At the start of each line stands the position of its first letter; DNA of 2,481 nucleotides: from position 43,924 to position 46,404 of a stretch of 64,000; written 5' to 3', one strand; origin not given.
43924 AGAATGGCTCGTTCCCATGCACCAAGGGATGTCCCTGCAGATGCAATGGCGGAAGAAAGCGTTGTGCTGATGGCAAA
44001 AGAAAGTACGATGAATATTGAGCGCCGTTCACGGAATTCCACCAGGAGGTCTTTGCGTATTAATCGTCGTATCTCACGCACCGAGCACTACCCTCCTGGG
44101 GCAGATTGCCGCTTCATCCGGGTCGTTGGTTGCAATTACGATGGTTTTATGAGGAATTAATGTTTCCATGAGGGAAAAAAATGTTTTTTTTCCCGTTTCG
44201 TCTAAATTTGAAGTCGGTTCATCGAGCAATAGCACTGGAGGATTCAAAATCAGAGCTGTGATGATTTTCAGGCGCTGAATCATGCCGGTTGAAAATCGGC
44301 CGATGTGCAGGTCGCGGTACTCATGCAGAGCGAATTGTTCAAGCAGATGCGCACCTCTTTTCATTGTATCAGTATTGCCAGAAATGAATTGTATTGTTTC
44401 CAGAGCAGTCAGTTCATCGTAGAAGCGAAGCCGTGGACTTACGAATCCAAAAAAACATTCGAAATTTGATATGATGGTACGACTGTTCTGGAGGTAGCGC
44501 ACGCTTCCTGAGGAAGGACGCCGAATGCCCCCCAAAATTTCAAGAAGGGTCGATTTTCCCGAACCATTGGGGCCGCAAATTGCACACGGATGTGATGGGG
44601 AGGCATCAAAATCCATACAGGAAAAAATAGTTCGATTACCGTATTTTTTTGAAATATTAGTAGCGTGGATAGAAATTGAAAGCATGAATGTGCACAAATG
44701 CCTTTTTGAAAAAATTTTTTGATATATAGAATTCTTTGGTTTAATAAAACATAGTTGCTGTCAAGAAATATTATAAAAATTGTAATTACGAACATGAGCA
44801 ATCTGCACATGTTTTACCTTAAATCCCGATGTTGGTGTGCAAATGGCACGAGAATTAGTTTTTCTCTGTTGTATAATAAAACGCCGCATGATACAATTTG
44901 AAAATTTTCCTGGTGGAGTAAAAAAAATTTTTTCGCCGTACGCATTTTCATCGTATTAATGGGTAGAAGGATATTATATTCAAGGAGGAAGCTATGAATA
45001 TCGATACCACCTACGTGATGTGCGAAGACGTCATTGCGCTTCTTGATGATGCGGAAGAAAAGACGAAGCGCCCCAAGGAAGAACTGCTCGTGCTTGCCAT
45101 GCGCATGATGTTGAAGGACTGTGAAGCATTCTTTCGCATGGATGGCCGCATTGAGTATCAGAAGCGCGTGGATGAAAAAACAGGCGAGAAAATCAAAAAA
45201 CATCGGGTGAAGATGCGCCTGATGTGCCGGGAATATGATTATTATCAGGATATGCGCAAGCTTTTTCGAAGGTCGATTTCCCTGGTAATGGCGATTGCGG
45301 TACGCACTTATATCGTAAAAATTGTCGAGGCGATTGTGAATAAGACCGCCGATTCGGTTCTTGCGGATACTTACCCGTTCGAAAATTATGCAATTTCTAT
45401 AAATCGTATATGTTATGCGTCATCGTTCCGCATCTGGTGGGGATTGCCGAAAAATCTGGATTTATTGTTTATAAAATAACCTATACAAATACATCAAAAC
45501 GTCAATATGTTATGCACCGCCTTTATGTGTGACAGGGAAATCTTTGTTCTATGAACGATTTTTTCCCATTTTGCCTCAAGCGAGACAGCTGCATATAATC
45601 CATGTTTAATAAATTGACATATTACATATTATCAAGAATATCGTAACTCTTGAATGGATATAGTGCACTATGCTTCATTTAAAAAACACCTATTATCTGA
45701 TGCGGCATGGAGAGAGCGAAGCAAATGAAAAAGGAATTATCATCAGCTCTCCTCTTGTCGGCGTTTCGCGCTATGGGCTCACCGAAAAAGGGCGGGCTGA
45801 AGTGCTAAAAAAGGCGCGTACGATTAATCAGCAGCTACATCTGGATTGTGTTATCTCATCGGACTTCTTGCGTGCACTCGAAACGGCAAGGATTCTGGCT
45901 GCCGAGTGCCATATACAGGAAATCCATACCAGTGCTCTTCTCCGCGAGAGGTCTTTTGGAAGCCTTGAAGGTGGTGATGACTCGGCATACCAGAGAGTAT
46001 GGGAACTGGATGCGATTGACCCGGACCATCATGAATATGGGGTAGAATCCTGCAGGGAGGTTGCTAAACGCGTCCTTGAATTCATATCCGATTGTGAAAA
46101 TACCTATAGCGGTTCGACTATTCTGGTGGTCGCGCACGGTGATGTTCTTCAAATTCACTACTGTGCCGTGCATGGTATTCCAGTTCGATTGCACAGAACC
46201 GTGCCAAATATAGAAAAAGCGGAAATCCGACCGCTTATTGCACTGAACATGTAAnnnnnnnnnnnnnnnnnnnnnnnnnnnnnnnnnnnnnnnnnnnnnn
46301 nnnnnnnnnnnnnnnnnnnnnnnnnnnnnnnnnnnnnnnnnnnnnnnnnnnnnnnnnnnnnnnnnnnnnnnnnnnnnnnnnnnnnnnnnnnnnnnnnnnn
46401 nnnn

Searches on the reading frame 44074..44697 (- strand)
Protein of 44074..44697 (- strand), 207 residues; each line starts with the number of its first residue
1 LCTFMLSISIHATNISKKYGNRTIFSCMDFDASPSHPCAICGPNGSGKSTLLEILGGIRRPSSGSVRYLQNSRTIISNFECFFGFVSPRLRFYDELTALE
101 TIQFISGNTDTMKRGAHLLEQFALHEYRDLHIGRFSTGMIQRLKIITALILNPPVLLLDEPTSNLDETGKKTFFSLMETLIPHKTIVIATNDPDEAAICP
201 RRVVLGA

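Call 13: search_protein_families(library=pfam, proteins=[window:44074-44697:-])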
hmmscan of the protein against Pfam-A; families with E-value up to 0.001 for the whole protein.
window:44074-44697:- (207 aa): 5 families
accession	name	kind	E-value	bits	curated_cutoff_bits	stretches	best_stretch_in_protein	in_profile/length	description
PF00005.33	ABC_tran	-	4.7e-22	79.5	25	1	28-163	4-137/137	ABC transporter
PF13304.12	AAA_21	-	3.7e-11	44.1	27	2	40-73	4-36/304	AAA domain, putative AbiEii toxin, Type IV TA system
PF13476.12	AAA_23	-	6.5e-05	24.1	27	1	29-55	16-39/201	AAA domain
PF02463.25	SMC_N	-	0.00028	20.8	40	0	38-53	27-42/220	RecF/RecN/SMC N terminal domain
PF13555.12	AAA_29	-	0.00031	20.9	27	1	29-52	16-39/61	P-loop containing region of AAA domain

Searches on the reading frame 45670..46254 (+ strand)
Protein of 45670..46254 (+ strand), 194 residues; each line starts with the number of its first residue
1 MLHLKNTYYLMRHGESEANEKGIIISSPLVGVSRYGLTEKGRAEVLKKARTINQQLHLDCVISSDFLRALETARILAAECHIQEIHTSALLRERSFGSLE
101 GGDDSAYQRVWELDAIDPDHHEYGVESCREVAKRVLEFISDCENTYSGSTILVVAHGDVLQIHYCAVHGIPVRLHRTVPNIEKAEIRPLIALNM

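Call 13: search_protein_families(library=pfam, proteins=[window:45670-46254:+])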
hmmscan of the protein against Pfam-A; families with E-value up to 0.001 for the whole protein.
window:45670-46254:+ (194 aa): 1 family
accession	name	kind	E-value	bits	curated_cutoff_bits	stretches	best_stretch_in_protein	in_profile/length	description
PF00300.27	His_Phos_1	-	1.4e-32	113.4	21.7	1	9-178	2-169/194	Histidine phosphatase superfamily (branch 1)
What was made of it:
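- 45670..46254 (+): Histidine phosphatase family gene (upstream neighbour). Pfam His_Phos_1 (call 13).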

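Call 21: find_encoding_contigs(protein=window:45670-46254:+, flank=1500, max_places=10)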
Protein window:45670-46254:+ (194 aa): no gene with exactly this product is on record in the collection.

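Call 22: find_homologous_proteins(query=window:45670-46254:+, max_evalue=1e-20)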
Query window:45670-46254:+ (194 aa): 92 proteins with E <= 1e-20 among 271 candidates.
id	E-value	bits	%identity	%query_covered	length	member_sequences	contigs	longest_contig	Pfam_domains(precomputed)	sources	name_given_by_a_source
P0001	7.4e-117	406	100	95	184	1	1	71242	PF00300.28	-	-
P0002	7.5e-101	354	87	95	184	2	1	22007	PF00300.28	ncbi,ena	-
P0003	8.0e-97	340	82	98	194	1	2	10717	PF00300.28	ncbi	-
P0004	4.1e-92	325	78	95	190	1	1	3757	PF00300.28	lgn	-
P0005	1.8e-89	316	77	98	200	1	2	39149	PF00300.28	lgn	-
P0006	5.1e-86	305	77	93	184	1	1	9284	PF00300.28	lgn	-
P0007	7.3e-77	275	65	98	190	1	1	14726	PF00300.28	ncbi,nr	ncbi:MAG: histidine phosphatase family protein [Spirochaetes bacterium]|nr:histidine phosphatase fam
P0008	4.6e-66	240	58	97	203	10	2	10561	PF00300.28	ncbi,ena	-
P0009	2.0e-65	238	60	96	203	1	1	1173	PF00300.28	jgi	-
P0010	4.1e-61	224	59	97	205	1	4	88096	PF00300.28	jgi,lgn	jgi:probable phosphoglycerate mutase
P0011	5.7e-61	223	57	97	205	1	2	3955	PF00300.28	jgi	-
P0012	7.5e-61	223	56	97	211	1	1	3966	PF00300.28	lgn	-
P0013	6.3e-60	220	58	93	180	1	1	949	PF00300.28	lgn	-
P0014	1.4e-58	216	56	95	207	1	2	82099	PF00300.28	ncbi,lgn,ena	-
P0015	2.1e-52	196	52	98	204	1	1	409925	PF00300.28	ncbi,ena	-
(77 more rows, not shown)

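Call 23: find_encoding_contigs(protein=P0004, flank=2500, max_places=4)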
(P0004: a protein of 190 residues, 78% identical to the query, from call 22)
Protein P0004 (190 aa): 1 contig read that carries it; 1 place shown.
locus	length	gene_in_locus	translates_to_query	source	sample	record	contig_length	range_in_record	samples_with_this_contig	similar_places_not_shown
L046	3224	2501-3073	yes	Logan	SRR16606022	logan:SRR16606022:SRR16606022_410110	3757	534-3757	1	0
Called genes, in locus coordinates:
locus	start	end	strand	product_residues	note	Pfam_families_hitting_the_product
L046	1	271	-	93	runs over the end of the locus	-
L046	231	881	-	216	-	PF01578:Cytochrom_C_asm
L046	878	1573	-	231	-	PF03379:CcmB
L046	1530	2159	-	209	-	PF00005:ABC_tran, PF13304:AAA_21 (faint)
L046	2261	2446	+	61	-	-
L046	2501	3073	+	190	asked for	PF00300:His_Phos_1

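Call 24: find_encoding_contigs(protein=P0005, flank=2500, max_places=4)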
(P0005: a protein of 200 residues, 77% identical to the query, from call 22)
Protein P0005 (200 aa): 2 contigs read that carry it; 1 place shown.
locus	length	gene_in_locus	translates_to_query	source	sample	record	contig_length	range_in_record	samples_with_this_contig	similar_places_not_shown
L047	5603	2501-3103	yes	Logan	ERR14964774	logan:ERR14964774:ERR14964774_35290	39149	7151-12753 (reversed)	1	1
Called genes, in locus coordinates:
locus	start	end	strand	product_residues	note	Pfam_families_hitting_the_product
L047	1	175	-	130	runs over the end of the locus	PF03100:CcmE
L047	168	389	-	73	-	PF20077:CcmD_alt (weak)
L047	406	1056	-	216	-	PF01578:Cytochrom_C_asm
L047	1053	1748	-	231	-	PF03379:CcmB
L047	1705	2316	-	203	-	PF00005:ABC_tran, PF13304:AAA_21 (faint)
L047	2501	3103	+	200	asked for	PF00300:His_Phos_1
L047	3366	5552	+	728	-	PF07696:7TMR-DISMED2, PF07695:7TMR-DISM_7TM, PF00015:MCPsignal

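Call 25: find_encoding_contigs(protein=P0006, flank=2500, max_places=4)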
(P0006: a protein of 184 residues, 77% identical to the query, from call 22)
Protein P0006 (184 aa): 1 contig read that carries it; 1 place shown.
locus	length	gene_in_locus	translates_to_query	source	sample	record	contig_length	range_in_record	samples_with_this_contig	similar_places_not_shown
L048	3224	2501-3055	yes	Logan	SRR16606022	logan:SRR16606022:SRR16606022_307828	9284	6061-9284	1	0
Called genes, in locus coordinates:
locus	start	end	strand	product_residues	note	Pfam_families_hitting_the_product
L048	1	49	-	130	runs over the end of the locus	PF03100:CcmE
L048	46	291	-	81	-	PF20077:CcmD_alt (weak)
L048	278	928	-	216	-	PF01578:Cytochrom_C_asm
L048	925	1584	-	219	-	PF03379:CcmB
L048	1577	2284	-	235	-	PF00005:ABC_tran, PF02463:SMC_N (faint), PF13304:AAA_21 (weak)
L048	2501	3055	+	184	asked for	PF00300:His_Phos_1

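Call 26: find_encoding_contigs(protein=P0007, flank=2500, max_places=4)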
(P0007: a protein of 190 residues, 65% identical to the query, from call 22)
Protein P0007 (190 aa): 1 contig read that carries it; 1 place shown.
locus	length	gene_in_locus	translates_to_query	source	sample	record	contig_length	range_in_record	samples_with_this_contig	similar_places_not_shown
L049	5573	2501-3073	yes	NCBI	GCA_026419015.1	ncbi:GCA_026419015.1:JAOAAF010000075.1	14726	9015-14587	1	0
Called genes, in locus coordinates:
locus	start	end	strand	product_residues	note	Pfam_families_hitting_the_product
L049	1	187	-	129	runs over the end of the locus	PF03100:CcmE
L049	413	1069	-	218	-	PF01578:Cytochrom_C_asm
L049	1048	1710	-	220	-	PF03379:CcmB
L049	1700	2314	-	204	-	PF00005:ABC_tran, PF13304:AAA_21 (weak)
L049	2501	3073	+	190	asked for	PF00300:His_Phos_1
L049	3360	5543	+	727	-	PF07696:7TMR-DISMED2, PF07695:7TMR-DISM_7TM, PF00015:MCPsignal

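Call 29: find_encoding_contigs(protein=P0008, flank=2500, max_places=3)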
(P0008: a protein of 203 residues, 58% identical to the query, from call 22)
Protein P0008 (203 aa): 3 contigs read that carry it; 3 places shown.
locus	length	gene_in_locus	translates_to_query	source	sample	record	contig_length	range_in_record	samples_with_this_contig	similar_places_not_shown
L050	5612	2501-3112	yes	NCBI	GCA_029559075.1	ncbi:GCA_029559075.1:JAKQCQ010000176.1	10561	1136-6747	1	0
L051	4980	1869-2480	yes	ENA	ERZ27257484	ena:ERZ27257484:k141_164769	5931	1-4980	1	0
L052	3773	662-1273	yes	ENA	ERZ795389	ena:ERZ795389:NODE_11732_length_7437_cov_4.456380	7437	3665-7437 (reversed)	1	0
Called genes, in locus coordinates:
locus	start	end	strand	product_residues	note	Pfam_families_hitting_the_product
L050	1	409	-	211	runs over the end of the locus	PF00211:Guanylate_cyc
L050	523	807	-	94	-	PF03692:CxxCxxCC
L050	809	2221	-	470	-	PF00150:Cellulase (faint)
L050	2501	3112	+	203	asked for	PF00300:His_Phos_1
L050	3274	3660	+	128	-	PF20460:DUF6713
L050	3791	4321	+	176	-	-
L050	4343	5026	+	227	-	PF13489:Methyltransf_23 (weak), PF08241:Methyltransf_11, PF08242:Methyltransf_12, PF13649:Methyltransf_25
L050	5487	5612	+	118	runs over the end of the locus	-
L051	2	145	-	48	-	?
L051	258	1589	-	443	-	PF00202:Aminotran_3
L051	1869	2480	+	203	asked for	PF00300:His_Phos_1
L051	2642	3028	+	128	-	PF20460:DUF6713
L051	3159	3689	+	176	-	-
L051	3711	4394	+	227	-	PF13489:Methyltransf_23 (weak), PF08241:Methyltransf_11, PF08242:Methyltransf_12, PF13649:Methyltransf_25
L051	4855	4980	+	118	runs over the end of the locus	-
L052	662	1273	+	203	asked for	PF00300:His_Phos_1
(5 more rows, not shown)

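Call 30: find_encoding_contigs(protein=P0010, flank=2500, max_places=3)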
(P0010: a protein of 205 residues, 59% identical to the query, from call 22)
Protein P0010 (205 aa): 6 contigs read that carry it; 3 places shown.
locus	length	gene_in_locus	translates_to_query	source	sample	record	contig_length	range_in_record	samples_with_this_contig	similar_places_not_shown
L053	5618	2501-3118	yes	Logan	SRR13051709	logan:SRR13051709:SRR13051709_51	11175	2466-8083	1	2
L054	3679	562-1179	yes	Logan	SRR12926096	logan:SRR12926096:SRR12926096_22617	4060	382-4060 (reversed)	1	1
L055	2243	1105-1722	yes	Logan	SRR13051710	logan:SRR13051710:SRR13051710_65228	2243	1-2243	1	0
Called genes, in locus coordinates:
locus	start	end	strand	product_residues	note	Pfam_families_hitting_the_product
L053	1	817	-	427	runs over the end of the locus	-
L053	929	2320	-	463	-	PF00150:Cellulase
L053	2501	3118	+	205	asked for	PF00300:His_Phos_1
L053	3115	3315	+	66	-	-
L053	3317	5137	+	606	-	PF00474:SSF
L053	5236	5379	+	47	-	PF14354:Lar_restr_allev (weak)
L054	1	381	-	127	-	?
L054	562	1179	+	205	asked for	PF00300:His_Phos_1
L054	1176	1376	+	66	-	-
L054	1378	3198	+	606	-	PF00474:SSF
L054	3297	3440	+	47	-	PF14354:Lar_restr_allev (weak)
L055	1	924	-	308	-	?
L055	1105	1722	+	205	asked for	PF00300:His_Phos_1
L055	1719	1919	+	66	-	-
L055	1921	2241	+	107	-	?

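Call 31: find_encoding_contigs(protein=P0014, flank=2500, max_places=3)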
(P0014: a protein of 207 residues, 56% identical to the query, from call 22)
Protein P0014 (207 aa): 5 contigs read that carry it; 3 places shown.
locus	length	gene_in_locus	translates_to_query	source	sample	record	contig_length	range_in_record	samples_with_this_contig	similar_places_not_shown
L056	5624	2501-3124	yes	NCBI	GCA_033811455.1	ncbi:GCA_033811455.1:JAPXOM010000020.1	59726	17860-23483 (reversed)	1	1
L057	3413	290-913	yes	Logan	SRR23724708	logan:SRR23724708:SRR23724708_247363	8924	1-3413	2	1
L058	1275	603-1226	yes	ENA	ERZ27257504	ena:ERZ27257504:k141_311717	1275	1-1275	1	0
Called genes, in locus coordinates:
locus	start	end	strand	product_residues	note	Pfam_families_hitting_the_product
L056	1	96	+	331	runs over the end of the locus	PF02826:2-Hacid_dh_C (faint), PF07991:KARI_N, PF01450:KARI_C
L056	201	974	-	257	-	PF00795:CN_hydrolase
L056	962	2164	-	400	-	PF00155:Aminotran_1_2, PF00266:Aminotran_5 (weak), PF01041:DegT_DnrJ_EryC1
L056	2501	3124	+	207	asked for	PF00300:His_Phos_1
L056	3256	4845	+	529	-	PF07695:7TMR-DISM_7TM (faint), PF16927:HisKA_7TM (weak), PF07228:SpoIIE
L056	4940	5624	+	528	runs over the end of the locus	PF02310:B12-binding, PF04055:Radical_SAM, PF13282:DUF4070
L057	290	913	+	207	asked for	PF00300:His_Phos_1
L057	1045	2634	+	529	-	PF07695:7TMR-DISM_7TM (faint), PF16927:HisKA_7TM (weak), PF07228:SpoIIE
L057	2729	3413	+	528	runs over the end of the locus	PF02310:B12-binding, PF04055:Radical_SAM, PF13282:DUF4070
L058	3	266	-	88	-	?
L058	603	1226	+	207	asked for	PF00300:His_Phos_1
